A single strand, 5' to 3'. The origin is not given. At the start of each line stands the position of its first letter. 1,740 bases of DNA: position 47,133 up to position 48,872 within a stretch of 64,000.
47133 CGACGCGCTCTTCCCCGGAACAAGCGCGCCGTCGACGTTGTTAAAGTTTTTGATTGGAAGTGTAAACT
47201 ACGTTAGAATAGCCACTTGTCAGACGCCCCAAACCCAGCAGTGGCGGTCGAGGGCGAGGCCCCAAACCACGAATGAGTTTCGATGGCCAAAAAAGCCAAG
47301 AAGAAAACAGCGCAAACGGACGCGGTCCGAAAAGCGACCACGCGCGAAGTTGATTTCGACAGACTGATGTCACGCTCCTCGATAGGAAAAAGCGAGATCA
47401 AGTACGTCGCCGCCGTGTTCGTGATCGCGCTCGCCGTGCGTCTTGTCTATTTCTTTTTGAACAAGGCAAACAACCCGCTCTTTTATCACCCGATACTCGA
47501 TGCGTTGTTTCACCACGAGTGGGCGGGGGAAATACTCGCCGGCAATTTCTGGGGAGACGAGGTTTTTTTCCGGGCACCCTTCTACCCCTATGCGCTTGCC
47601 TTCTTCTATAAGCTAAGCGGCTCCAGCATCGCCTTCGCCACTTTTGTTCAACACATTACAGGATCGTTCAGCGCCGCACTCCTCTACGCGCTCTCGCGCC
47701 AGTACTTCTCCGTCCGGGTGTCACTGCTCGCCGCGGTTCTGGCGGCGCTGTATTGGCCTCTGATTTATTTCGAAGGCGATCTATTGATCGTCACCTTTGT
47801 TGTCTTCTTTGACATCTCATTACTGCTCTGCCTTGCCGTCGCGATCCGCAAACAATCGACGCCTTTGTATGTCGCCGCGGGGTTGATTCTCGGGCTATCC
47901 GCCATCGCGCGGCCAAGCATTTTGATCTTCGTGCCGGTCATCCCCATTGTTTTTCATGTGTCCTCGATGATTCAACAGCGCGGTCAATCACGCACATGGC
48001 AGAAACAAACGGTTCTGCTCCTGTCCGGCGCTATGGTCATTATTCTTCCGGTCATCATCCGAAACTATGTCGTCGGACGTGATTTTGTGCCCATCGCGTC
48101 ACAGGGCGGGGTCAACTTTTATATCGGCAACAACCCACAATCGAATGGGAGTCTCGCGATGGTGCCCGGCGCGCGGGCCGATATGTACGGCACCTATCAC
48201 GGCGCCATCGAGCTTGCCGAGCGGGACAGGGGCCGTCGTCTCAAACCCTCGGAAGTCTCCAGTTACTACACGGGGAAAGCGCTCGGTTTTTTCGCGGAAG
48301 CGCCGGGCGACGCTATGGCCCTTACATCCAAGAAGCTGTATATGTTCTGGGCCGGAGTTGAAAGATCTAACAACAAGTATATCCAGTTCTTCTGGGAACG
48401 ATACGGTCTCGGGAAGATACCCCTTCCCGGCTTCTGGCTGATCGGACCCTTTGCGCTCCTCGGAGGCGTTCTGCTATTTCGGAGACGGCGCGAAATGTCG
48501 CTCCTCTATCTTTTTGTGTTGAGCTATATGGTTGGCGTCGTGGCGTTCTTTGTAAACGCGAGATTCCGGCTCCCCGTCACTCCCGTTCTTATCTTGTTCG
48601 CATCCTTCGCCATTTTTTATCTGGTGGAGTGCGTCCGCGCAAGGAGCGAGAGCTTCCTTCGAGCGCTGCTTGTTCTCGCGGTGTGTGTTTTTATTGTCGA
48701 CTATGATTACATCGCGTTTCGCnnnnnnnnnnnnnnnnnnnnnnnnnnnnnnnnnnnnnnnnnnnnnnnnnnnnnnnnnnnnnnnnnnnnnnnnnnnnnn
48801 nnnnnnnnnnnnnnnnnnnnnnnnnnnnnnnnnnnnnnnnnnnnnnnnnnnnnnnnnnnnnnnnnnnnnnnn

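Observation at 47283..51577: Tandem pair of TMTC-like GT-C glycosyltransferase + TPR genes, plus a stand-alone GT-C copy at 28128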

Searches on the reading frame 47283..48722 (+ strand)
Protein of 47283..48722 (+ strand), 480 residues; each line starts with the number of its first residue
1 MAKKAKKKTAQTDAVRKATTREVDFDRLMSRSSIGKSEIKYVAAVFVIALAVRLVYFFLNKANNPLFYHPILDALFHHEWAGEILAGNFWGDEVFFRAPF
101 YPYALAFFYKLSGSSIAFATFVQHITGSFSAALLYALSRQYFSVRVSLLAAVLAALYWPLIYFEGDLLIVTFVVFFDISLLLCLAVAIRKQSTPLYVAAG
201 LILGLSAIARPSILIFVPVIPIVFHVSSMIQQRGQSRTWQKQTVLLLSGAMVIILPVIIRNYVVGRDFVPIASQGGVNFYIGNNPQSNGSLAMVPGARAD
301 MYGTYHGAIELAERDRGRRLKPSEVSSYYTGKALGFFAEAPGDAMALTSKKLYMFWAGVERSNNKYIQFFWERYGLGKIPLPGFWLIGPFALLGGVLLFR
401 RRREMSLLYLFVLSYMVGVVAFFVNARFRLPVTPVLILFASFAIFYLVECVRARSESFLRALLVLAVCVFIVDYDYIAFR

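Call 16: search_solved_structures(query=window:47283-48722:+, max_evalue=10, show_alignments=3)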
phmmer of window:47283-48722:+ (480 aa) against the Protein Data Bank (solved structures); distinct sequences matched with E-value up to 10: 0.

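Call 19: search_solved_structures(query=A2, max_evalue=10, show_alignments=3)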
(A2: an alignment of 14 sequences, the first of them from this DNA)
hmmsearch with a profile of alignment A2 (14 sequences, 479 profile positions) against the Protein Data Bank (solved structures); distinct sequences matched with E-value up to 10: 1.
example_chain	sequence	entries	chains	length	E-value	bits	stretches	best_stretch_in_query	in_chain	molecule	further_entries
4qaf_A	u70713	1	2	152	1.7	10.4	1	358-389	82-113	Lipocalin-1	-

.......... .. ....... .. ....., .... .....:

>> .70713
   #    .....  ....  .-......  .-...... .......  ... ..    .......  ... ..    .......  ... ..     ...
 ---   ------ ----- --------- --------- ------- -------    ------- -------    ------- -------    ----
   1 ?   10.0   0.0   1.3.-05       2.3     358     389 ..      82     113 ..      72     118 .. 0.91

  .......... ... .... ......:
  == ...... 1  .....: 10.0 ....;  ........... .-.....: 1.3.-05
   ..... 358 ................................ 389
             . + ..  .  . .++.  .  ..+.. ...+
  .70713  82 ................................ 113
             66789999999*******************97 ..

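Call 25: search_protein_families(library=pfam, alignment_id=A2, max_evalue=10)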
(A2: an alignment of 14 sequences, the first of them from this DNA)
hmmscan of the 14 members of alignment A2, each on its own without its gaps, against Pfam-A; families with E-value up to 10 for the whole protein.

A. member 1, seq(478 aa): 2 families
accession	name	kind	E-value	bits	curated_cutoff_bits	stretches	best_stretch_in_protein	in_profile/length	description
PF13231.12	PMT_2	-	3.2e-10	40.9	26.1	1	98-258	3-158/160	Dolichyl-phosphate-mannose-protein mannosyltransferase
PF00746.26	Gram_pos_anchor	-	0.04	14.3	20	1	384-404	20-40/43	LPXTG cell wall anchor motif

B. families by the number of members that match (of 14 scanned): 14 families
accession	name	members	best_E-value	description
PF13231.12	PMT_2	14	4.3e-15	Dolichyl-phosphate-mannose-protein mannosyltransferase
PF02516.20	STT3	2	0.003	Oligosaccharyl transferase STT3, N-terminal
PF02393.21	US22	2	0.024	US22 like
PF20176.3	DUF6541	2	0.051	Family of unknown function (DUF6541)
PF06781.17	CrgA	2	0.11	Cell division protein CrgA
PF02366.24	PMT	1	2.7e-07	Dolichyl-phosphate-mannose-protein mannosyltransferase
PF24661.1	DUF7649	1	0.018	Domain of unknown function (DUF7649)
PF00746.26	Gram_pos_anchor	1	0.04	LPXTG cell wall anchor motif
PF07274.17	DUF1440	1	0.074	Protein of unknown function (DUF1440)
PF19529.4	DUF6057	1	0.14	Family of unknown function (DUF6057)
PF10753.14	Toxin_GhoT_OrtT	1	0.16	Toxin GhoT_OrtT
PF10166.14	DUF2368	1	0.8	Uncharacterised conserved protein (DUF2368)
PF13150.11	TraL_transposon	1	0.84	Conjugative transposon protein TraL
PF03203.19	MerC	1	5.2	MerC mercury resistance protein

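Call 36: predict_structure(alignment_id=A2)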
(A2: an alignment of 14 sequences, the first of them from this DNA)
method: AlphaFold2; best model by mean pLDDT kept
length: 478 residues; sequences in the alignment: 14
mean_pLDDT: 76.5   pTM: 0.82
mean pLDDT of the five models: 76.5, 76.3, 75.1, 72.3, 71.7
residues with pLDDT >= 90: 138; 70-90: 200; 50-70: 74; < 50: 66
segments of 3 or more residues with pLDDT < 50: 1-9, 11-20, 68-75, 163-166, 298-303, 359-382
pLDDT, mean of each block of 10 residues (from residue 1): 48 47 76 78 93 81 53 53 70 59 81 77 89 94 94 78 58 90 92 94 88 84 86 71 94 88 73 69 75 55 62 88 83 90 88 68 38 43 66 91 89 86 60 89 94 89 91 66
secondary structure, 60 per line:
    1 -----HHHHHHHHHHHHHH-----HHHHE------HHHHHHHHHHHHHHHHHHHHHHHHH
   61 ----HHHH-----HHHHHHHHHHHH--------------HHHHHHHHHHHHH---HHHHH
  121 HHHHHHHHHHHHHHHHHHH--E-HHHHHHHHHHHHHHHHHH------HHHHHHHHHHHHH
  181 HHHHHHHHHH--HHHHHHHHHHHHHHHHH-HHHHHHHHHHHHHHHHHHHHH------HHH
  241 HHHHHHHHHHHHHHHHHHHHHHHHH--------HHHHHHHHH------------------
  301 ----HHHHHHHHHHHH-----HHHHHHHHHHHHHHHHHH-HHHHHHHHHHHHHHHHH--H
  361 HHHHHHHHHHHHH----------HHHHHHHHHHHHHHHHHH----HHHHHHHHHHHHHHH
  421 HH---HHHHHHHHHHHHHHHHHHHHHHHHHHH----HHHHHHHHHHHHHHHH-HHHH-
elements in order: H6-19 H25-28 H36-60 H65-68 H74-85 H100-112 H116-139 H144-161 H168-190 H193-209 H211-231 H238-265 H274-282 H305-316 H322-339 H341-357 H360-373 H384-401 H406-422 H426-452 H457-472 H474-477

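Call 56: search_protein_representatives(alignment_id=A2)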
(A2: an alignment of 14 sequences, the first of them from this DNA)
Query: 14 sequences, 479 profile positions. Proteins with E-value up to 0.001 (for the whole library): 36059; up to 1e-10: 18325; up to 1e-30: 6145. The best 150 are listed.
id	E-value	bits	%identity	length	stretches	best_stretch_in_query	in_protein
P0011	2.5e-210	715.6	-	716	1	1-478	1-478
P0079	1.9e-209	712.7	-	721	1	5-477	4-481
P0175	1.9e-174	597.3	-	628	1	24-478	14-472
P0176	4.7e-162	556.5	-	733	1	4-476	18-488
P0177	3.0e-156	537.3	-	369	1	3-346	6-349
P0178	2.8e-153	527.5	-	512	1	137-478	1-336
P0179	3.7e-149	513.9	-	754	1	43-477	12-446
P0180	5.5e-143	493.6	-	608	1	39-477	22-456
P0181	8.1e-134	463.3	-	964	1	5-471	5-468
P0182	7.3e-132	456.9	-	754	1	29-464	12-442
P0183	7.6e-131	453.5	-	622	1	43-475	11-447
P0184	2.3e-130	452.0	-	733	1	38-473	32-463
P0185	3.3e-130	451.4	-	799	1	35-471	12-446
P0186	1.4e-128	446.1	-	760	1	37-472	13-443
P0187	1.9e-128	445.6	-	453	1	29-466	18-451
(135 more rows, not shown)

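Call 57: find_related_loci(query=A2, collection=genome_contigs, flank=6000)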
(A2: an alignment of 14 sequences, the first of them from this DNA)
Query A2 (478 aa) in genome_contigs; peptide patterns used: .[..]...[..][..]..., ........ (x = any residue, [..] = any of these).
533 stretches matched a pattern; 508 encode a relative of the query (tblastn E <= 1e-3); the best 80 are kept; 79 distinct loci.
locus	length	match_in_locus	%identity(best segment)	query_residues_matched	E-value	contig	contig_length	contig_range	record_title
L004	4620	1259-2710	63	1-477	0e+0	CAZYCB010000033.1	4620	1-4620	MAG TPA_asm: uncultured bacterium isolate binchicken_co255_226 genome assembly, contig: k141_3810229, whole genome shotg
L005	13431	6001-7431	61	1-477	0e+0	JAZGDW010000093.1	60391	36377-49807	MAG: Candidatus Krumholzibacteriia bacterium isolate SCS3bin.53 SCS3bin.53_93, whole genome shotgun sequence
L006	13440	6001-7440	59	1-478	0e+0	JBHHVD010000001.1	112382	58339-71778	MAG: Candidatus Krumholzibacteriia bacterium isolate S.4.sp3_bin.33 NODE_13_length_112382_cov_6.322086, whole genome sho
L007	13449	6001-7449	62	7-478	1e-179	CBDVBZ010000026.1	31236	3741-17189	MAG TPA_asm: uncultured bacterium isolate SRR22302364_binner13_Refined_9 genome assembly, contig: ERZ25073603.249, whole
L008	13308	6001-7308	67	1-432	1e-177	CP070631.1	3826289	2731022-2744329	MAG: Candidatus Latescibacterota bacterium isolate bin977 chromosome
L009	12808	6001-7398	57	11-476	4e-175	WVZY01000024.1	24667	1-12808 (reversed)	MAG: Candidatus Latescibacterota bacterium isolate CS4-C107 C_merged_R1_(paired)_contig_9406, whole genome shotgun seque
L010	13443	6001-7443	56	1-478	1e-171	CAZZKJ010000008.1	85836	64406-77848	MAG TPA_asm: uncultured bacterium isolate binchicken_co275_80 genome assembly, contig: NODE_179_length_85836_cov_9.48264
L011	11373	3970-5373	57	11-478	3e-163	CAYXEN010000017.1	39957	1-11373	MAG TPA_asm: uncultured bacterium isolate binchicken_co172_248 genome assembly, contig: NODE_619_length_39957_cov_10.718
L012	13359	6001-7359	55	25-477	1e-162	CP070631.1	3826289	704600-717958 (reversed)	MAG: Candidatus Latescibacterota bacterium isolate bin977 chromosome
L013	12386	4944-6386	60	1-478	4e-173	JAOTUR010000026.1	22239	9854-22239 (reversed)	MAG: Candidatus Krumholzibacteriia bacterium isolate 13_May_SF_Bin18 13_May_SF_Bin18_scaffold_1555_c1, whole genome shot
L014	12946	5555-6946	66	19-478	0e+0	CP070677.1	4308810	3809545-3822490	MAG: Candidatus Latescibacterota bacterium isolate bin70 chromosome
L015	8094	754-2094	53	35-476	6e-152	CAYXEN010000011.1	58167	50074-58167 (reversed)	MAG TPA_asm: uncultured bacterium isolate binchicken_co172_248 genome assembly, contig: NODE_283_length_58167_cov_11.316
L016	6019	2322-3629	55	41-478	1e-151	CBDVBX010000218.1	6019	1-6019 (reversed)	MAG TPA_asm: uncultured bacterium isolate SRR22302364_binner13_Refined_39 genome assembly, contig: ERZ25073603.9773, who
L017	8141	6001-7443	52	1-478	1e-147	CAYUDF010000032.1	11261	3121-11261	MAG TPA_asm: uncultured bacterium isolate SRP155585_co2_3 genome assembly, contig: NODE_4137_length_11261_cov_6.446725,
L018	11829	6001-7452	51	1-478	4e-146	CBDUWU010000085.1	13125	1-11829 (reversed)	MAG TPA_asm: uncultured bacterium isolate SRR22302368_binner13_Refined_37 genome assembly, contig: ERZ25747235.1757, who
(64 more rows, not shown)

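Call 61: search_protein_families(library=pfam, alignment_id=A3, max_evalue=0.00001)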
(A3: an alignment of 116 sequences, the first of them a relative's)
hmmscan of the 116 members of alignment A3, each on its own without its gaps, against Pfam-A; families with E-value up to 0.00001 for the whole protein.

A. member 1, L004:374-1000:+ (209 aa): 0 families

B. families by the number of members that match (of 116 scanned): 100 families (the first 25 are shown)
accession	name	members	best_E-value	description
PF02518.31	HATPase_c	17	1.6e-30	Histidine kinase-, DNA gyrase B-, and HSP90-like ATPase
PF00512.31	HisKA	17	6.2e-22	His Kinase A (phospho-acceptor) domain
PF13185.12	GAF_2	17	8.2e-18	GAF domain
PF01590.32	GAF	17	1.5e-16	GAF domain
PF00989.32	PAS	16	2.6e-14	PAS fold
PF13492.12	GAF_3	16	3.4e-13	GAF domain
PF13426.13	PAS_9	16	3.8e-12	PAS domain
PF08447.18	PAS_3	13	2e-09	PAS fold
PF02541.22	Ppx-GppA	11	4.5e-59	Ppx/GppA phosphatase family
PF13188.13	PAS_8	10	2.4e-07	PAS domain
PF07719.23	TPR_2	9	1.9e-25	Tetratricopeptide repeat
PF00515.34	TPR_1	9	2.6e-24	Tetratricopeptide repeat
PF13432.12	TPR_16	9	1.3e-18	Tetratricopeptide repeat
PF13181.12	TPR_8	9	2.6e-18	Tetratricopeptide repeat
PF13424.12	TPR_12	8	5.6e-20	Tetratricopeptide repeat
PF13231.12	PMT_2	8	2.6e-19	Dolichyl-phosphate-mannose-protein mannosyltransferase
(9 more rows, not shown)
